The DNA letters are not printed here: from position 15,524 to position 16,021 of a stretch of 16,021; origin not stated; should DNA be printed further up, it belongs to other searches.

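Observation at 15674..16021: Mor/C-family activator encoded divergently from the structural genes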

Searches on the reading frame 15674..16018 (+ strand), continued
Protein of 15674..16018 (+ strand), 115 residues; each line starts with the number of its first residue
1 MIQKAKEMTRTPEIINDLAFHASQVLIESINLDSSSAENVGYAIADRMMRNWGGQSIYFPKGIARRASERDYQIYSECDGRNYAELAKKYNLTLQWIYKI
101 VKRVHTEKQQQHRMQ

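Call 105: fold_search(model_id=the predicted structure, library=pdb)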
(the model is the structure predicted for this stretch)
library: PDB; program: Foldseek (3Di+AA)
matches with E <= 10: 108; with E <= 0.001: 2
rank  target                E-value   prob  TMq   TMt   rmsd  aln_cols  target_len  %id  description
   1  9l0x_I                2.3e-04  1.00  0.40  0.42  10.6       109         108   27  Cryo-EM structure of E.coli transcription initiation complex with Escherichia phage Mu late transcription activator C (released 2025-12-17)
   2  9l0x_H                6.5e-04  1.00  0.40  0.43  10.5       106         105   25  Cryo-EM structure of E.coli transcription initiation complex with Escherichia phage Mu late transcription activator C (released 2025-12-17)
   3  1rr7                  1.4e-03  1.00  0.33  0.40   9.4        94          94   26  Crystal structure of the Middle Operon Regulator protein of Bacteriophage Mu (released 2004-08-17)
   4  9l0x_G                2.0e-03  1.00  0.36  0.34  10.6       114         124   25  Cryo-EM structure of E.coli transcription initiation complex with Escherichia phage Mu late transcription activator C (released 2025-12-17)
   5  9l0x_J                2.7e-03  1.00  0.36  0.33  10.2       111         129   24  Cryo-EM structure of E.coli transcription initiation complex with Escherichia phage Mu late transcription activator C (released 2025-12-17)
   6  9l0y_M                8.5e-03  1.00  0.33  0.34   9.5        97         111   27  Cryo-EM structure of E.coli transcription initiation complex with Escherichia phage Mu middle transcription activator  (released 2025-12-17)
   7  9l0y_J                2.4e-02  0.97  0.34  0.35   9.3       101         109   27  Cryo-EM structure of E.coli transcription initiation complex with Escherichia phage Mu middle transcription activator  (released 2025-12-17)
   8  4ldz_B                7.4e-01  0.72  0.39  0.25  11.8        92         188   15  Crystal structure of the full-length response regulator DesR in the active state (released 2014-07-16)
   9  3erm_D                1.7e+00  0.75  0.32  0.54   4.7        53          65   17  The crystal structure of a conserved protein with unknown function from Pseudomonas syringae pv. tomato str. DC3000 (released 2008-10-21)
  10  3tgn_B                1.8e+00  0.23  0.28  0.23  10.0        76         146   16  Crystal Structure of the zinc-dependent MarR Family Transcriptional Regulator AdcR in the Zn(II)-bound State (released 2011-11-30)
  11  3t0y_C                1.8e+00  0.16  0.31  0.28  13.2       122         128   12  Structure of the PhyR anti-anti-sigma domain bound to the anti-sigma factor, NepR (released 2012-05-02)
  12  5yi3_E                2.0e+00  0.23  0.29  0.24  10.0        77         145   12  Structure of Lactococcus lactis ZitR, C30S mutant in complex with DNA (released 2017-12-06)
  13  8j56_C                2.3e+00  0.63  0.35  0.26   6.0        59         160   20  Crystal structure of the FlhDC complex from Cupriavidus necator (released 2024-02-28)
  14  6eo3_B                2.3e+00  0.18  0.33  0.20  15.1        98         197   21  Conformational dynamism for DNA interaction in Salmonella typhimurium RcsB response regulator. S207C P212121 (released 2017-11-15)
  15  5yi3_B                2.5e+00  0.23  0.29  0.24   9.0        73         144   12  Structure of Lactococcus lactis ZitR, C30S mutant in complex with DNA (released 2017-12-06)
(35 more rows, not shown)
